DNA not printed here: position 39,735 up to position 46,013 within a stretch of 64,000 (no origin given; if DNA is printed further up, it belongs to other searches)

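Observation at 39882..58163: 18.3-kb single ORF encoding a 6,093-aa, ~60-domain T9SS-sorted surface protein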

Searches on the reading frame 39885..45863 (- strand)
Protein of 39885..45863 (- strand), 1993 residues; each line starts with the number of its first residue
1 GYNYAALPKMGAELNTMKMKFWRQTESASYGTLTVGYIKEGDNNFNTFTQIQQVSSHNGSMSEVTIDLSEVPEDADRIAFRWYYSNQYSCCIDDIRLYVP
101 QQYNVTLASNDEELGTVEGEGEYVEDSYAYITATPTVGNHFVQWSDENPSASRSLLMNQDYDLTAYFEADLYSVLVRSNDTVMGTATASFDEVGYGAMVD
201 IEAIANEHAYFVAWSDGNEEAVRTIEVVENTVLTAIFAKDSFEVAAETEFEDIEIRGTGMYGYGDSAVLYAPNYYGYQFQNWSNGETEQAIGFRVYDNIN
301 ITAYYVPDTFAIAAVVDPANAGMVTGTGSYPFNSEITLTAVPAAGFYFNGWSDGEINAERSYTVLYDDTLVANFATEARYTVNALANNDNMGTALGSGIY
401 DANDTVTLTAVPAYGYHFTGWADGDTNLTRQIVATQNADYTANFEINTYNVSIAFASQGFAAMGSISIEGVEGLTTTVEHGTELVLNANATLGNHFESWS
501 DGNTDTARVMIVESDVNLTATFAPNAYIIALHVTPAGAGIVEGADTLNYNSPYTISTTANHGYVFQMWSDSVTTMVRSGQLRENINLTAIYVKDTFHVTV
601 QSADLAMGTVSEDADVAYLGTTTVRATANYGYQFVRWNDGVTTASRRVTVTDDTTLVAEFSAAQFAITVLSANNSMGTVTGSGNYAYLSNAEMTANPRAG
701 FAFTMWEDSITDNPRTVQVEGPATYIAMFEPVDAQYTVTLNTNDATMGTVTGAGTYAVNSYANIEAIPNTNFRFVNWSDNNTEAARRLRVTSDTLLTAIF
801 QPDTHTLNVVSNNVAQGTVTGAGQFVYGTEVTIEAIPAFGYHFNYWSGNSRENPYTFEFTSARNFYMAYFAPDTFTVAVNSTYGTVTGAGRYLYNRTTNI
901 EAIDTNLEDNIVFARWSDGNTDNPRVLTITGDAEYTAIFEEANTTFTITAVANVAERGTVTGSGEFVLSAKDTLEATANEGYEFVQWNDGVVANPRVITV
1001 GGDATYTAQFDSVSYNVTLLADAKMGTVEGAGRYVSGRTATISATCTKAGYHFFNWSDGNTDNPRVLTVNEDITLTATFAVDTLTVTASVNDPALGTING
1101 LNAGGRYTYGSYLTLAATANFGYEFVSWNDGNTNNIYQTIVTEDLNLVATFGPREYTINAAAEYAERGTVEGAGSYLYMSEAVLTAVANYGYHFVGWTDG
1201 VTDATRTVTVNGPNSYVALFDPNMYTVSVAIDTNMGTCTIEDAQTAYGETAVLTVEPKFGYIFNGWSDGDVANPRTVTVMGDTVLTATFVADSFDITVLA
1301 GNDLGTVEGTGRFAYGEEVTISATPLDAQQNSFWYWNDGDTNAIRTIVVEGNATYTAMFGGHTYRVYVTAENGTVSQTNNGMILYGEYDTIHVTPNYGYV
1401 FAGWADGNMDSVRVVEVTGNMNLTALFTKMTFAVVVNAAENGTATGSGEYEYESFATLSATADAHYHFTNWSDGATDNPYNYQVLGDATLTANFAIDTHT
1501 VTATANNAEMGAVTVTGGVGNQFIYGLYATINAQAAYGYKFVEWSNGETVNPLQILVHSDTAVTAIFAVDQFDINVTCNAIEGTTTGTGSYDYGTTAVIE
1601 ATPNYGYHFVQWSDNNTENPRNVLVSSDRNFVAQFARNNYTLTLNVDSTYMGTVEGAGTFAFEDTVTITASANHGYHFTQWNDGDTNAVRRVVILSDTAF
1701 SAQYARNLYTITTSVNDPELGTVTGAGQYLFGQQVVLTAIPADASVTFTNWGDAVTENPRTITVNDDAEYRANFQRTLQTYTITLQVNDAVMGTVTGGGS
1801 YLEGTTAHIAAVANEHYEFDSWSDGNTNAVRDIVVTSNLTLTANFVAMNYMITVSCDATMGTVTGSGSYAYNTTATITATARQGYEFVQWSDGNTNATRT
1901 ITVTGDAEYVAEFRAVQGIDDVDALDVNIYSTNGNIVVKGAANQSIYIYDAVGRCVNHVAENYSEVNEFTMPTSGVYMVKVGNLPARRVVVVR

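Call 5: search_protein_families(library=pfam, proteins=[window:39885-45863:-], max_evalue=0.01)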
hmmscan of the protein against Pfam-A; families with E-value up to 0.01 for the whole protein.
window:39885-45863:- (1993 aa): 4 families
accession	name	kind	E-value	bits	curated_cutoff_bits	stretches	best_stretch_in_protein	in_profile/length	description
PF18998.6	Flg_new_2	-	2.6e-200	649.3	23.6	23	1854-1916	3-72/73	Divergent InlB B-repeat domain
PF09479.16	Flg_new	-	2.3e-16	60.1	27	0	1015-1077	1-64/65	Listeria-Bacteroides repeat domain (List_Bact_rpt)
PF19910.5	DUF6383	-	0.00026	21.5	23.7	1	1921-1991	6-74/74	Domain of unknown function (DUF6383)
PF11065.13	DUF2866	-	0.001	19.5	25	0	772-789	19-36/63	Protein of unknown function (DUF2866)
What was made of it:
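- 40113..45557 (-): Stalk: 26 tandem Flg_new_2 (divergent InlB B-repeat) units, aa 4203-6017, about 70 aa each. It has 4 Cys and 0.44% Lys. PF18998 649 bits over 23 stretches (call 5).
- On Flg_new_2 (PF18998, divergent InlB B-repeat): 649.3 bits against 23.6, over 23 stretches (call 5).
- Closest known: Listeria InlB B-repeat / Flg_new 'Listeria-Bacteroides repeat' domains. Same: The 26 stalk units belong to the divergent branch of this family (PF18998 649 bits; PF09479 60 bits; call 5).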

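Call 6: search_protein_families(library=ncbifam, proteins=[window:39885-45863:-], max_evalue=0.01)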
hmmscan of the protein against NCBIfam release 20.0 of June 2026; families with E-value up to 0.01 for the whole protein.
window:39885-45863:- (1993 aa): 2 families
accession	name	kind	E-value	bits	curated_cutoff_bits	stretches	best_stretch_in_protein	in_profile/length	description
TIGR04183.1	Por_Secre_tail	domain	4e-05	23.5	23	1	1935-1982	12-59/72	T9SS type A sorting domain-containing protein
TIGR00535.1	SAM_DCase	equivalog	0.009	15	233.15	0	1386-1439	237-290/334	adenosylmethionine decarboxylase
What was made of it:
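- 39885..40112 (-): T9SS C-terminal sorting domain, aa 6018-6093. A predicted PorU cleavage motif VQ|GIDD precedes it; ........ and the basic RRVVVVR tail lie within it. TIGR04183 23.5/23 (call 6).
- On T9SS type A CTD cargo (TIGR04183 / PF18962): TIGR04183 scores 23.5 bits against a cut-off of 23, a marginal pass (call 6).
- No catalytic domain or dockerin-like partner module was found (calls 5, 6).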
